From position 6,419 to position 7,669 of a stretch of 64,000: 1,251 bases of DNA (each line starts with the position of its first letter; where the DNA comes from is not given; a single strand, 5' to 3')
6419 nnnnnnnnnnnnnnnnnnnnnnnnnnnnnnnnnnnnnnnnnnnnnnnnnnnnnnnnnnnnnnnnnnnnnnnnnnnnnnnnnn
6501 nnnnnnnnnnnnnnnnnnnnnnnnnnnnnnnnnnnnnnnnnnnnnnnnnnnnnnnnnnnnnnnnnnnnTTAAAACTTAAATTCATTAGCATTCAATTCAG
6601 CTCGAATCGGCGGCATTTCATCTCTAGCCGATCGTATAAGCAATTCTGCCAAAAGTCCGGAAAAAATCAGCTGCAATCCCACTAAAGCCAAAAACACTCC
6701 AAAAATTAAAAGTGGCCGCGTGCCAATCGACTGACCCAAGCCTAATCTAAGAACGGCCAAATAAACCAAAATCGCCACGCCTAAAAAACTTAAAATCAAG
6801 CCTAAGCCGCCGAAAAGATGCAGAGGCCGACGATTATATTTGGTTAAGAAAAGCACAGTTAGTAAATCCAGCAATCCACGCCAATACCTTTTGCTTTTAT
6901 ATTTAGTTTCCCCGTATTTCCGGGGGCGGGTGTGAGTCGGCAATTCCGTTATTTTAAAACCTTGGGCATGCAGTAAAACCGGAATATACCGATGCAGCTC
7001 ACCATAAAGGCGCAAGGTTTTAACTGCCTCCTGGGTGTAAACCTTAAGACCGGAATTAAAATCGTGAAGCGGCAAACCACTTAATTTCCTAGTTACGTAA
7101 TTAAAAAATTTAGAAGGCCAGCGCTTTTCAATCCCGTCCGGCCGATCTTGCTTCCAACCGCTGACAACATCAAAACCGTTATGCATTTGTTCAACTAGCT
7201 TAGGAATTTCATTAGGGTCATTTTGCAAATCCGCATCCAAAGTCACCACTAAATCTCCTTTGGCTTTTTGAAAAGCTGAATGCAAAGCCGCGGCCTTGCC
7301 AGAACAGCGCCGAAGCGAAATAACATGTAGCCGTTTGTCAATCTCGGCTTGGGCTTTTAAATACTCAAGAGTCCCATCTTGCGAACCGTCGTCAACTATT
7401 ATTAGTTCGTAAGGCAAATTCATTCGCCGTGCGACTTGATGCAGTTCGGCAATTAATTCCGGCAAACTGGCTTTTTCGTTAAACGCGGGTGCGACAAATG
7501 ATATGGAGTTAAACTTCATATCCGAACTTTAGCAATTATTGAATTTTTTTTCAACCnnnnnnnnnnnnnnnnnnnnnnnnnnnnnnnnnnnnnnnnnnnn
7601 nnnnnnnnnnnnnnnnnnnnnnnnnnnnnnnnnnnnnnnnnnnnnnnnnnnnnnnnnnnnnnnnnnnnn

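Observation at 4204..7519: Compressed three-function lipid-linked glycosylation module: GT2 synthase plus fused flippase-like/GT-C protein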

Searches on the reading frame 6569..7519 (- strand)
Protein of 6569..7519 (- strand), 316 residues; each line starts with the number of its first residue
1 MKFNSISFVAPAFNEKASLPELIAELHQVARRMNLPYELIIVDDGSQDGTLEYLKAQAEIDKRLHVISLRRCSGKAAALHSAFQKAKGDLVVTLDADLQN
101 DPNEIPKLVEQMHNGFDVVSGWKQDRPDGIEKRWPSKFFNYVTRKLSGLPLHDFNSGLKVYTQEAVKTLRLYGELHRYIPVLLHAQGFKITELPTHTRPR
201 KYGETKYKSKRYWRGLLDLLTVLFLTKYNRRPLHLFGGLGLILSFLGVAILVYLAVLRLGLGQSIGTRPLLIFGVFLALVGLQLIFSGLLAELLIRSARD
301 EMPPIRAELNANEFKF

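Call 6: search_protein_families(library=pfam, proteins=[window:6569-7519:-], max_evalue=0.01)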
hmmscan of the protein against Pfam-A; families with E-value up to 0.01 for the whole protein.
window:6569-7519:- (316 aa): 5 families
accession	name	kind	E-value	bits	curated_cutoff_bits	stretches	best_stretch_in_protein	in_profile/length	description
PF00535.33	Glycos_transf_2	-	2.7e-32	112.5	23.3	1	7-168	1-166/168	Glycosyl transferase family 2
PF13641.12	Glyco_tranf_2_3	-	1.3e-08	35.5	27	1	6-119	3-119/230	Glycosyltransferase like family 2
PF13704.12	Glyco_tranf_2_4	-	3.6e-05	24.6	27.5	1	37-97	20-81/98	Glycosyl transferase family 2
PF13506.12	Glyco_transf_21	-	0.00017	21.6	21.7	1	68-120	11-64/174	Glycosyl transferase family 21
PF10111.15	Glyco_tranf_2_2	-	0.00044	20.3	27.3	1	36-107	29-101/276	Glycosyltransferase like family 2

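Call 7: search_protein_families(library=ncbifam, proteins=[window:6569-7519:-], max_evalue=0.01)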
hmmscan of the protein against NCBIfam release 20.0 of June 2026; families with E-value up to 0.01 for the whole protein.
window:6569-7519:- (316 aa): 26 families (the best 25 are shown)
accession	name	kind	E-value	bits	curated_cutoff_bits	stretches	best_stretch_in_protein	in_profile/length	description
NF007986.1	PRK10714.1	equivalog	2.2e-54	184.6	529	1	3-298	5-297/316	undecaprenyl-phosphate 4-deoxy-4-formamido-L-arabinose transferase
NF047588.1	GlcsyltransPgfSStrep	equivalog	9.9e-39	133.4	500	1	6-293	3-286/308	glycosyltransferase PgfS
TIGR04182.1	glyco_TIGR04182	equivalog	2.6e-22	79.5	325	1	8-302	4-290/293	S-layer glycoprotein N-glycosyltransferase AglJ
TIGR03937.1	PgaC_IcaA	equivalog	9.1e-18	64.4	422.3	1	3-114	44-152/407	poly-beta-1,6-N-acetyl-D-glucosamine synthase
NF047683.1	TeichurnBiosyTuaG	equivalog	1.2e-15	57.9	400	1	5-113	7-112/252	teichuronic acid biosynthesis protein TuaG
NF041875.1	EPS_EpsD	equivalog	2e-14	53.7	370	1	6-118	1-110/325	exopolysaccharide biosynthesis glycosyltransferase EpsD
NF010496.0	PRK13915.1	equivalog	2.1e-14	53.3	262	1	4-111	31-141/307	glucosyl-3-phosphoglycerate synthase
NF041391.1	DPhHxTase_Halo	equivalog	1.6e-12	46.9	375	1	12-206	3-191/213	dolichyl-phosphate hexose transferase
TIGR04283.1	glyco_like_mftF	equivalog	1.3e-11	44.5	182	1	6-111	1-95/221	TIGR04283 family arsenosugar biosynthesis glycosyltransferase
NF045692.1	OglycostaseCruG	equivalog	5.1e-11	42.1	600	1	3-120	40-161/386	2'-O-glycosyltransferase CruG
TIGR04242.1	nodulat_NodC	equivalog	1.9e-10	40.3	550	1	5-114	49-158/395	chitooligosaccharide synthase NodC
NF058614.1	PPMAGASynPpgS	equivalog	2.8e-09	36.7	370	1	8-197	4-196/226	polyprenyl-phospho-N-acetylgalactosaminyl synthase PpgS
NF038302.1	EPS_HpsE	equivalog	7e-09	35.1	300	1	7-104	4-103/307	hormogonium polysaccharide biosynthesis glycosyltransferase HpsE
TIGR03965.1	mycofact_glyco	equivalog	1.1e-08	34.3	280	1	4-112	74-179/467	mycofactocin biosynthesis glycosyltransferase MftF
NF007482.0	PRK10073.1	equivalog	1.2e-08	34.4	423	1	3-112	5-110/334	glycosyltransferase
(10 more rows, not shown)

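Call 16: search_solved_structures(query=window:6569-7519:-, max_evalue=0.00001)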
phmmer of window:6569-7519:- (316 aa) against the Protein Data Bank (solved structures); distinct sequences matched with E-value up to 0.00001: 14.
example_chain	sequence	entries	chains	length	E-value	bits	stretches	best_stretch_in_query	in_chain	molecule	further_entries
9bhc_C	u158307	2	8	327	5.3e-52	180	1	5-300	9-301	Undecaprenyl-phosphate 4-deoxy-4-formamido-L-arabinose transferase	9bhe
8vxh_A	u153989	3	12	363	7.7e-52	179.5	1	5-300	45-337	Undecaprenyl-phosphate 4-deoxy-4-formamido-L-arabinose transferase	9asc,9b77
9hwj_A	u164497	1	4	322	8.2e-48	166.3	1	5-298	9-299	Undecaprenyl-phosphate 4-deoxy-4-formamido-L-arabinose transferase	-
5eke_A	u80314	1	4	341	3.1e-32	115.1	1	6-297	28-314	Uncharacterized glycosyltransferase sll0501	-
5ekp_C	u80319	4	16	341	7.3e-32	113.9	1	6-297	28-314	Uncharacterized glycosyltransferase sll0501 | Glycosyltransferase sll0501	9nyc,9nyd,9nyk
9nye_A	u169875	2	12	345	7.6e-32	113.8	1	6-297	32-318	Glycosyltransferase sll0501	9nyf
5mlz_A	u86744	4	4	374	6.3e-20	74.7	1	5-219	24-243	Dolichol monophosphate mannose synthase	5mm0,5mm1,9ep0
8bz8_A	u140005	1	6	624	3.8e-06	29.4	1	5-135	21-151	Glycosyltransferase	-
8bz4_A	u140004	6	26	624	3.8e-06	29.4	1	5-135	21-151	Glycosyltransferase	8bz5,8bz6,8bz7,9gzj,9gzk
7pdo_A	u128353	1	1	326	6.2e-06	28.7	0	5-122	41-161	Glucosyl-3-phosphoglycerate synthase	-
7p5l_A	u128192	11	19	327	6.2e-06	28.7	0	5-122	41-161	Glucosyl-3-phosphoglycerate synthase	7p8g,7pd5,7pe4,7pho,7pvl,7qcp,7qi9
4y6n_A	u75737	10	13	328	8.7e-06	28.2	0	5-115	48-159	Glucosyl-3-phosphoglycerate synthase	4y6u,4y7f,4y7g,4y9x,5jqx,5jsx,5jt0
3e25_A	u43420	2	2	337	9.2e-06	28.2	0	5-115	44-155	Putative uncharacterized protein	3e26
4ddz_A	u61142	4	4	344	9.6e-06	28.1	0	5-115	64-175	GLUCOSYL-3-PHOSPHOGLYCERATE SYNTHASE (GpgS) | Glucosyl-3-phosphoglycerate synthase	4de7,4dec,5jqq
